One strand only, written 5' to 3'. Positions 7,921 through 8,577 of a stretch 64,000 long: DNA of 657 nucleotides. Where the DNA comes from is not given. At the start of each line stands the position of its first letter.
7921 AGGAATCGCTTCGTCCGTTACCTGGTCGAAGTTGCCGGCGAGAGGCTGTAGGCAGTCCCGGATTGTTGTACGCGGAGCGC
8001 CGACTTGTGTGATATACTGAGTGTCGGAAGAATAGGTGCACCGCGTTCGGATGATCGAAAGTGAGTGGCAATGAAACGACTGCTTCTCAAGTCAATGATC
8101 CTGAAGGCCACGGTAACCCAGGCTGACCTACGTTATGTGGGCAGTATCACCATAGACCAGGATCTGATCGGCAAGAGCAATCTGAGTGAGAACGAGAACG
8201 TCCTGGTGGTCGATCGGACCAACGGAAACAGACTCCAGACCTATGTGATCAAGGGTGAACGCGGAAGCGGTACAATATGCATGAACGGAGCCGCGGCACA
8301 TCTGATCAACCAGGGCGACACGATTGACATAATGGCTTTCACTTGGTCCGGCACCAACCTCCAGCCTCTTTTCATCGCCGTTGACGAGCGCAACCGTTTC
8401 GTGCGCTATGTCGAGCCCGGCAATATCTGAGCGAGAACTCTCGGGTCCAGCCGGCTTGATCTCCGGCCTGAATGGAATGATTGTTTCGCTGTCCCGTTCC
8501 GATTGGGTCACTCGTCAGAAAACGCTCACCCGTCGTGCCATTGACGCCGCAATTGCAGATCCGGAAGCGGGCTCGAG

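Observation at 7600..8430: Two PanD paralogues with reciprocal active-site losses: a probable obligate heteromeric pyruvoyl decarboxylase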

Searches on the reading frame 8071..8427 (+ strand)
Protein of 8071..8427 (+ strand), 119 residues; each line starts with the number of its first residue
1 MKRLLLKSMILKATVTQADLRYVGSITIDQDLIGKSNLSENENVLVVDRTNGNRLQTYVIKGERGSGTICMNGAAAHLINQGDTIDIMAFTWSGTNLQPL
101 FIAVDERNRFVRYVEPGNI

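Call 3: search_protein_families(library=pfam, proteins=[window:8071-8427:+], max_evalue=0.01)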
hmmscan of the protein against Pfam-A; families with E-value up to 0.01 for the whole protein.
window:8071-8427:+ (119 aa): 1 family
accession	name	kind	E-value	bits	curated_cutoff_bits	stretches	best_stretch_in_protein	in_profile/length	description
PF02261.22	Asp_decarbox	-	3.3e-38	130.5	25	1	1-110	1-114/115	Aspartate decarboxylase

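Call 4: search_protein_families(library=ncbifam, proteins=[window:8071-8427:+], max_evalue=0.01)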
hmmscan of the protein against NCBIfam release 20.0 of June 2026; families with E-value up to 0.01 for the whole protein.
window:8071-8427:+ (119 aa): 1 family
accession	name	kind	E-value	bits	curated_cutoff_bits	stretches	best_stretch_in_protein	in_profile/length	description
TIGR00223.1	panD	equivalog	1.4e-33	115.5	106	1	1-93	1-93/126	aspartate 1-decarboxylase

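Call 5: search_solved_structures(query=window:8071-8427:+, max_evalue=0.001, show_alignments=3)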
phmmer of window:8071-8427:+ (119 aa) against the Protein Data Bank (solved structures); distinct sequences matched with E-value up to 0.001: 25.
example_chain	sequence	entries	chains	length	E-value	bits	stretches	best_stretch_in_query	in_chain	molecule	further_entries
2c45_A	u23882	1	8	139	2.1e-27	98.7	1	1-109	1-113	Aspartate 1-decarboxylase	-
3oug_A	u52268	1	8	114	2.1e-22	82.6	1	5-93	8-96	Aspartate 1-decarboxylase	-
1vc3_B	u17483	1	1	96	1.7e-19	73.2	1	26-112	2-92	L-Aspartate-alpha-Decarboxylase heavy chain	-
2eeo_B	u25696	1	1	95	2.6e-19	72.6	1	26-112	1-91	Aspartate 1-decarboxylase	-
1pt1_A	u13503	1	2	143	4.6e-18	68.6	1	2-91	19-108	Aspartate 1-decarboxylase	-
1ppy_A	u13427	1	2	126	6e-18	68.2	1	3-91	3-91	Aspartate 1-decarboxylase precursor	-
1pqe_A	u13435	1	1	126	1.6e-17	66.8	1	3-91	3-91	Aspartate 1-decarboxylase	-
4cs0_A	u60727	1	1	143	2.3e-17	66.3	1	3-91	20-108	ASPARTATE 1-DECARBOXYLASE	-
1pqh_A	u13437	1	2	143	2.3e-17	66.3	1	3-91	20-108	Aspartate 1-decarboxylase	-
6oyy_B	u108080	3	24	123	2.3e-17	66.3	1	26-109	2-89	Aspartate 1-decarboxylase alpha chain | Aspartate 1 decarboxylase alpha chain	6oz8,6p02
6p1y_B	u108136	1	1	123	2.4e-17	66.3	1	26-109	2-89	Aspartate 1-decarboxylase alpha chain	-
4azd_A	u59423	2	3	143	4.4e-17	65.4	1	3-91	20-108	ASPARTATE 1-DECARBOXYLASE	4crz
1pqf_A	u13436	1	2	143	6.2e-17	65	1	3-91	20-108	Aspartate 1-decarboxylase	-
1pt0_A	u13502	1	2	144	2.2e-16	63.1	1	3-91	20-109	Aspartate 1-decarboxylase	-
1pyq_A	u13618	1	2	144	2.3e-16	63.1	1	3-91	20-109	Aspartate 1-decarboxylase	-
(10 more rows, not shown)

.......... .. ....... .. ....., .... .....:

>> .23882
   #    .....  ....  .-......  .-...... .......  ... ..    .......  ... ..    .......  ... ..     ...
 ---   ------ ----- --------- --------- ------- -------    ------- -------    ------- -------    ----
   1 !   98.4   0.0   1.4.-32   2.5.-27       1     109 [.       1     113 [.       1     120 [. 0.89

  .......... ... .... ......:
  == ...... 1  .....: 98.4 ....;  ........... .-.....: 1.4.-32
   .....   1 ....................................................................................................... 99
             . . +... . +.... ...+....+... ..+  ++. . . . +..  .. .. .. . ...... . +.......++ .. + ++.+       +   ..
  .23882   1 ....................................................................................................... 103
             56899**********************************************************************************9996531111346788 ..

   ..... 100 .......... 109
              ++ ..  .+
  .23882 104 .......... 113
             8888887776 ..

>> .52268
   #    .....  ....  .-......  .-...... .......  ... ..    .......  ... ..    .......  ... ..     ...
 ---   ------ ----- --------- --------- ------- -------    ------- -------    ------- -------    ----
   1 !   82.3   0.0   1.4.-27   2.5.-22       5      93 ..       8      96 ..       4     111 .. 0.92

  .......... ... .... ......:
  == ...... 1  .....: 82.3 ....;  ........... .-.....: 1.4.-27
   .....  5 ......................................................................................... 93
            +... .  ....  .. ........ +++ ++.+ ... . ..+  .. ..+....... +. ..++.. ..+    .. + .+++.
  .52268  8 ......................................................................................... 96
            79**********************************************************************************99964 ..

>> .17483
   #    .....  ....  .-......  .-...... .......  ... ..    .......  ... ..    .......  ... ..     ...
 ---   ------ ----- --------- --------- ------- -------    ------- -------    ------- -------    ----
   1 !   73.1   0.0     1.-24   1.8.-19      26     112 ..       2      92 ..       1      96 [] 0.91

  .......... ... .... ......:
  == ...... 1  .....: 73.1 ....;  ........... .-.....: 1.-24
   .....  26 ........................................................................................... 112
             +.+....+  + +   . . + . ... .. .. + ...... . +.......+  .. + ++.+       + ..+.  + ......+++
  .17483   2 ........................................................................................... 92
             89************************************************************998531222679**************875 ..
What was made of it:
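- Checked: The D-x-x-N-R part of the tail also occurs in ordinary PanDs, for example the Thermus sequence in call 5.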

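Call 30: find_homologous_proteins(query=window:8071-8427:+, max_evalue=0.00001)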
Query window:8071-8427:+ (119 aa): 825 proteins with E <= 0.00001 among 830 candidates; the best 120 are listed.
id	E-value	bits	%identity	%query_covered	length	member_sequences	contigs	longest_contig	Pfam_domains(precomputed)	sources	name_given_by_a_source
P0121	3.3e-71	254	100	100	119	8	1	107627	PF02261.23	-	-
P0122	2.7e-61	222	86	100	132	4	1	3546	PF02261.23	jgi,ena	-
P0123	6.6e-61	221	88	100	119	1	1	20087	PF02261.23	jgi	jgi:aspartate 1-decarboxylase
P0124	1.2e-60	220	87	100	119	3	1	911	PF02261.23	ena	-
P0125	1.5e-57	210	82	100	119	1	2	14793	PF02261.23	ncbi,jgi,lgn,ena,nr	ncbi:MAG TPA: aspartate 1-decarboxylase [bacterium]|nr:aspartate 1-decarboxylase [bacterium]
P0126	5.7e-57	208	85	100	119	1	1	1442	PF02261.23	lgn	-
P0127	2.6e-56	206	82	98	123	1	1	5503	PF02261.23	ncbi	-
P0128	3.3e-56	206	80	100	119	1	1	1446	PF02261.23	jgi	jgi:aspartate 1-decarboxylase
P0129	8.0e-56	205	82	97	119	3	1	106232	PF02261.23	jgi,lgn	-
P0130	2.0e-55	203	84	97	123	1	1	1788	PF02261.23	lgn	-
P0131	2.4e-55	203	83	98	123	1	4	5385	PF02261.23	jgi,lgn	-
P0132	2.4e-55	203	81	99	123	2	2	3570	PF02261.23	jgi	jgi:aspartate 1-decarboxylase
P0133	2.7e-55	203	83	97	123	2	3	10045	PF02261.23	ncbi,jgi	-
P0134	7.7e-55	202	83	97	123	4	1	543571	PF02261.23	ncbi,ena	-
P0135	1.1e-54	201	83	97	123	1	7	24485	PF02261.23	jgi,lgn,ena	-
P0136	1.1e-54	201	83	97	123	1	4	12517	PF02261.23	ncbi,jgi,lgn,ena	ncbi:MAG: aspartate 1-decarboxylase [Candidatus Krumholzibacteriaceae bacterium]|jgi:aspartate 1-dec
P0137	1.2e-54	201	83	97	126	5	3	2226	PF02261.23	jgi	-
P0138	1.5e-54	201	80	100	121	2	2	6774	PF02261.23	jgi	jgi:aspartate 1-decarboxylase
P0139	1.8e-54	200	82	97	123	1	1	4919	PF02261.23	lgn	-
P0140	2.6e-54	200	82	97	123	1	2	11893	PF02261.23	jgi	jgi:aspartate 1-decarboxylase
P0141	2.8e-54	200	83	97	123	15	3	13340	PF02261.23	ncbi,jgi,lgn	jgi:aspartate 1-decarboxylase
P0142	2.9e-54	200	83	97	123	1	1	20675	PF02261.23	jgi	-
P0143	4.7e-54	199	83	97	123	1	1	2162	PF02261.23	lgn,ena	-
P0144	5.6e-54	199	80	100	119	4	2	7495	PF02261.23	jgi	jgi:aspartate 1-decarboxylase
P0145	6.6e-54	199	83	97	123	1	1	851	PF02261.23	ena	-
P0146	6.8e-54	198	82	97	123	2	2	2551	PF02261.23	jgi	-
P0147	7.2e-54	198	82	97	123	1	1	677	PF02261.23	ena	-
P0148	8.4e-54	198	76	100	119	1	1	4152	PF02261.23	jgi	jgi:aspartate 1-decarboxylase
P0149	8.8e-54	198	81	97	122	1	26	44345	PF02261.23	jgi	jgi:aspartate 1-decarboxylase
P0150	1.1e-53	198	82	97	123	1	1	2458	PF02261.23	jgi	-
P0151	1.3e-53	198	81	97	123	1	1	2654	PF02261.23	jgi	-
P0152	1.4e-53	198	81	97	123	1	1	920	PF02261.23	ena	-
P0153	1.4e-53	197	79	100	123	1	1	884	PF02261.23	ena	-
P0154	1.4e-53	197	82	97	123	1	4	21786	PF02261.23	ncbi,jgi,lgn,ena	ncbi:MAG: aspartate 1-decarboxylase [Candidatus Krumholzibacteriia bacterium]|jgi:aspartate 1-decarb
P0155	1.8e-53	197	80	97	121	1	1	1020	PF02261.23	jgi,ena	-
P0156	1.9e-53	197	80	97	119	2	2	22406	PF02261.23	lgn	-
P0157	2.4e-53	197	81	97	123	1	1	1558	PF02261.23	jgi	jgi:aspartate 1-decarboxylase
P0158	2.6e-53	197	81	97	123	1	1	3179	PF02261.23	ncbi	-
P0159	2.8e-53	197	82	97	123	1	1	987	PF02261.23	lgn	-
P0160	3.9e-53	196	82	97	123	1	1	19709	PF02261.23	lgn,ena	-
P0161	4.2e-53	196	77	100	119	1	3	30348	PF02261.23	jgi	jgi:aspartate 1-decarboxylase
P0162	4.6e-53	196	76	98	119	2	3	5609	PF02261.23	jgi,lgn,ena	-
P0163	6.3e-53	195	80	97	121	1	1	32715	PF02261.23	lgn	-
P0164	6.4e-53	195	82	97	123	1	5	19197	PF02261.23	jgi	jgi:aspartate 1-decarboxylase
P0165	6.4e-53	195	82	97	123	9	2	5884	PF02261.23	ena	-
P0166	7.0e-53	195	79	95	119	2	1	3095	PF02261.23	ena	-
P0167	7.4e-53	195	79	97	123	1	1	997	PF02261.23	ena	-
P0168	7.8e-53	195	77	100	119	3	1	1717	PF02261.23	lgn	-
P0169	8.1e-53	195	81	97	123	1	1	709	PF02261.23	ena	-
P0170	8.6e-53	195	79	97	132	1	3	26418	PF02261.23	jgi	jgi:aspartate 1-decarboxylase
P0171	9.6e-53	195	81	95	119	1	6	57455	PF02261.23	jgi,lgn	jgi:aspartate 1-decarboxylase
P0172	1.1e-52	195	81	97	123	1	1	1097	PF02261.23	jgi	jgi:aspartate 1-decarboxylase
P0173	1.3e-52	194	81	97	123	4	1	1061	PF02261.23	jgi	jgi:aspartate 1-decarboxylase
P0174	1.3e-52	194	81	95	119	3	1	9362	PF02261.23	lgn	-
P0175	1.3e-52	194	81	97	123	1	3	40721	PF02261.23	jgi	jgi:aspartate 1-decarboxylase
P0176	1.3e-52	194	81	97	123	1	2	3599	PF02261.23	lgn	-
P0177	1.4e-52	194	82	97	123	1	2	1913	PF02261.23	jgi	jgi:aspartate 1-decarboxylase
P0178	2.5e-52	193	77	100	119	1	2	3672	PF02261.23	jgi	jgi:aspartate 1-decarboxylase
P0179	2.5e-52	193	79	94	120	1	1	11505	PF02261.23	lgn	-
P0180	2.7e-52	193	80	97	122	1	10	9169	PF02261.23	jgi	jgi:aspartate 1-decarboxylase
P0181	2.8e-52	193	79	97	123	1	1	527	PF02261.23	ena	-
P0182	3.2e-52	193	81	95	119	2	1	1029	PF02261.23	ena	-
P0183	3.3e-52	193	79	93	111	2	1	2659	PF02261.23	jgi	jgi:aspartate 1-decarboxylase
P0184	3.6e-52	193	82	96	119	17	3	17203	PF02261.23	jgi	-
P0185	4.2e-52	193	76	100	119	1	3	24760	PF02261.23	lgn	-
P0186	4.4e-52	193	80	97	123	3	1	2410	PF02261.23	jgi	jgi:aspartate 1-decarboxylase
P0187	4.7e-52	193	80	97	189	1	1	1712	PF02261.23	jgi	jgi:aspartate 1-decarboxylase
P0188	5.6e-52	192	80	95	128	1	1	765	PF02261.23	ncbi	-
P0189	6.9e-52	192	80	97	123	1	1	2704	PF02261.23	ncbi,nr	ncbi:MAG: aspartate 1-decarboxylase [Candidatus Krumholzibacteria bacterium]|nr:aspartate 1-decarbox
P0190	1.4e-51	191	77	100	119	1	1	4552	PF02261.23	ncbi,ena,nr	ncbi:MAG: aspartate 1-decarboxylase [Candidatus Krumholzibacteria bacterium]|nr:aspartate 1-decarbox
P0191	1.5e-51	191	79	96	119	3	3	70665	PF02261.23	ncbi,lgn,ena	-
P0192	1.5e-51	191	80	95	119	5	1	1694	PF02261.23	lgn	-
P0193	1.5e-51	191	80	95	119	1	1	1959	PF02261.23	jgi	jgi:aspartate 1-decarboxylase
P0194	1.7e-51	191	79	94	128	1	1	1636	PF02261.23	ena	-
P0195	2.1e-51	190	79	97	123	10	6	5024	PF02261.23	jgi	jgi:aspartate 1-decarboxylase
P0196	3.1e-51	190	75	99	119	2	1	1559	PF02261.23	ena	-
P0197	3.2e-51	190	74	100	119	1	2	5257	PF02261.23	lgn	-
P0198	3.5e-51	190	78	97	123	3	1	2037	PF02261.23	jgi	-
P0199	4.0e-51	190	79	97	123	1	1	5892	PF02261.23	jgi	-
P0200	4.0e-51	190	77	97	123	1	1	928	PF02261.23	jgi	-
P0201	4.3e-51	189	78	95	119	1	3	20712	PF02261.23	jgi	jgi:aspartate 1-decarboxylase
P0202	5.0e-51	189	77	96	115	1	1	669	PF02261.23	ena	-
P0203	5.1e-51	189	76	96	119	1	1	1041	PF02261.23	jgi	jgi:aspartate 1-decarboxylase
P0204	5.4e-51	189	75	100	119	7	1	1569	PF02261.23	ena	-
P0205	5.5e-51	189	78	96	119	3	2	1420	PF02261.23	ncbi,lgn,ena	-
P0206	7.9e-51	189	78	97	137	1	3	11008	PF02261.23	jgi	jgi:aspartate 1-decarboxylase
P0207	9.5e-51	188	79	94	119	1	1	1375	PF02261.23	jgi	-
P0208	1.0e-50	188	78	97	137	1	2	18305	PF02261.23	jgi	jgi:aspartate 1-decarboxylase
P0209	1.1e-50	188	77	95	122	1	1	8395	PF02261.23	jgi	jgi:aspartate 1-decarboxylase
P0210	1.2e-50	188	80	92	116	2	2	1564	PF02261.23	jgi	jgi:aspartate 1-decarboxylase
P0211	1.5e-50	188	77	97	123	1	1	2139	PF02261.23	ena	-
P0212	1.7e-50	188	77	95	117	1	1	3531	PF02261.23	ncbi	-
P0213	1.9e-50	187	79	94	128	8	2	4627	PF02261.23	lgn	-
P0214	2.7e-50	187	77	97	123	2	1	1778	PF02261.23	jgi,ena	-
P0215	3.5e-50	187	72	100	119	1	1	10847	PF02261.23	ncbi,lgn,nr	ncbi:MAG: aspartate 1-decarboxylase [Candidatus Krumholzibacteriota bacterium]|nr:aspartate 1-decarb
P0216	3.7e-50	186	77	95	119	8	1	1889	PF02261.23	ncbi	-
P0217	4.5e-50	186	78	97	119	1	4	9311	PF02261.23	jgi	jgi:aspartate 1-decarboxylase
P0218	4.7e-50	186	80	95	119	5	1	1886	PF02261.23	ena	-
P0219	5.5e-50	186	73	98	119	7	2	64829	PF02261.23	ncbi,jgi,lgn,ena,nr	ncbi:MAG TPA: aspartate 1-decarboxylase [Candidatus Krumholzibacteriaceae bacterium]|nr:aspartate 1-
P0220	6.7e-50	186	78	94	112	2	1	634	PF02261.23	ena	-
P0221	7.2e-50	186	76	96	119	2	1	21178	PF02261.23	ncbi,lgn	-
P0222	1.4e-49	185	82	90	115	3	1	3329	PF02261.23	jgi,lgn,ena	-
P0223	1.6e-49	184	76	97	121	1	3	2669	PF02261.23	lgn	-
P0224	1.7e-49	184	71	100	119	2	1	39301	PF02261.23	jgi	jgi:aspartate 1-decarboxylase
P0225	1.8e-49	184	73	96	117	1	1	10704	PF02261.23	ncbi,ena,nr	ncbi:aspartate 1-decarboxylase [bacterium]|nr:aspartate 1-decarboxylase [bacterium]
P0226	2.1e-49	184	74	100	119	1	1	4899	PF02261.23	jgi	jgi:aspartate 1-decarboxylase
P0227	2.2e-49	184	81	90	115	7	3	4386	PF02261.23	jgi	jgi:aspartate 1-decarboxylase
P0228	2.6e-49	184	75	98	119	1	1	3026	PF02261.23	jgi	jgi:aspartate 1-decarboxylase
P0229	2.6e-49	184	80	94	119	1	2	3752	PF02261.23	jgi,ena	-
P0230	2.7e-49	184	77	96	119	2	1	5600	PF02261.23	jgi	jgi:aspartate 1-decarboxylase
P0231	3.0e-49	184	72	100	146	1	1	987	PF02261.23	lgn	-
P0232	3.2e-49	183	76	97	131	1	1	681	PF02261.23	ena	-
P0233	3.2e-49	183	72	100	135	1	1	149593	PF02261.23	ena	-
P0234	3.2e-49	183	80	90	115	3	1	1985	PF02261.23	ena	-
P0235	3.2e-49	183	75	95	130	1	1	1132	PF02261.23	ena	-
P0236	4.1e-49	183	72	100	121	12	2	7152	PF02261.23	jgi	-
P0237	4.2e-49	183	77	97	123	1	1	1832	PF02261.23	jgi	jgi:aspartate 1-decarboxylase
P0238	5.9e-49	183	74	97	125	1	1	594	PF02261.23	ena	-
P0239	6.1e-49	183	74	97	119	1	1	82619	PF02261.23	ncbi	-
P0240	6.2e-49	183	75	95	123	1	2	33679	PF02261.23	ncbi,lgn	ncbi:MAG: aspartate 1-decarboxylase [Candidatus Krumholzibacteriales bacterium]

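Call 34: find_related_loci(query=A2, collection=genome_contigs, flank=4000)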
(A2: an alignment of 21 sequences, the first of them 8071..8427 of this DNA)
Query A2 (119 aa) in genome_contigs; peptide patterns used: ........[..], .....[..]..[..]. (x = any residue, [..] = any of these).
600 stretches matched a pattern (row limit reached: there are more); 598 encode a relative of the query (tblastn E <= 1e-3); the best 80 are kept; 80 distinct loci.
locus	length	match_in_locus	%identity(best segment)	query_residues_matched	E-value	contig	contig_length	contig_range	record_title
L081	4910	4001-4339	73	1-113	2e-50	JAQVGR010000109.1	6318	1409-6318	MAG: Candidatus Krumholzibacteriia bacterium isolate STE_187 NODE_35529_length_6318_cov_2.921499_Sandtown_E, whole genom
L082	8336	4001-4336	64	3-114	2e-41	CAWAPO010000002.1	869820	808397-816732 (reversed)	MAG: uncultured Chloroflexia bacterium isolate MFD03804.bin.2.126 genome assembly, contig: contig_18683, whole genome sh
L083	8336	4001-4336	63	3-114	3e-41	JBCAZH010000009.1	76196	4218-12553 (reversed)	MAG: Pseudomonadota bacterium isolate J06563_6 NODE_38_length_76196_cov_34.254213, whole genome shotgun sequence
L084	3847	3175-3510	63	3-114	8e-41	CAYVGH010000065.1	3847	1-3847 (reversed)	MAG TPA_asm: Candidatus Woesearchaeota archaeon isolate binchicken_co181_131 genome assembly, contig: NODE_56500_length_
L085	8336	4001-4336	62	3-114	2e-39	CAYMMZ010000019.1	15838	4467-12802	MAG TPA_asm: Candidatus Woesearchaeota archaeon isolate binchicken_co46_821 genome assembly, contig: NODE_6959_length_15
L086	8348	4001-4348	56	3-116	4e-37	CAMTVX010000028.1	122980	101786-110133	MAG: uncultured Alphaproteobacteria bacterium isolate G04_MAG_00026 genome assembly, contig: G04_MAG_00026_000000000009,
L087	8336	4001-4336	54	3-114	3e-34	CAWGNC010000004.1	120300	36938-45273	MAG: uncultured Acidobacteriaceae bacterium isolate MFD01138.bin.1.37 genome assembly, contig: contig_44269, whole genom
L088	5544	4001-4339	52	1-109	1e-33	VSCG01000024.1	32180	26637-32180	MAG: Micromonosporaceae bacterium isolate ZCMRG10 NODE_201_length_32180_cov_10.924887, whole genome shotgun sequence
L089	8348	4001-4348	59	1-112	9e-34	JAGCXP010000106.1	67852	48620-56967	MAG: Bacteroidales bacterium isolate RGIG10215 Yak_Rumen-5__c1932504, whole genome shotgun sequence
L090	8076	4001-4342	50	1-114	1e-33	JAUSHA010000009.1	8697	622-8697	MAG: bacterium isolate E14_metabat.bin.161 E14_k141_966184, whole genome shotgun sequence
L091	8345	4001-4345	52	1-111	2e-33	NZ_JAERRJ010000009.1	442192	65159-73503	Nocardia acididurans strain LPG 2 9, whole genome shotgun sequence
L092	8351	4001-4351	51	3-115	2e-33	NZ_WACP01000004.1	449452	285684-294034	Paenibacillus tengchongensis strain SYSU G01003 NODE_4_length_449452_cov_170.728516, whole genome shotgun sequence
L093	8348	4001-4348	52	1-112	1e-33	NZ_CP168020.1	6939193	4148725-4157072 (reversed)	Paenibacillus taichungensis strain Cl17b chromosome, complete genome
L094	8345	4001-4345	52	1-111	5e-33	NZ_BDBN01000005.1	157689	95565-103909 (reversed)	Nocardia nova NBRC 15556, whole genome shotgun sequence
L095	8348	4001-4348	51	1-112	5e-33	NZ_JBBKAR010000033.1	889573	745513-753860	Saccharibacillus sacchari strain RIT_BL5 Contig_33_164.714, whole genome shotgun sequence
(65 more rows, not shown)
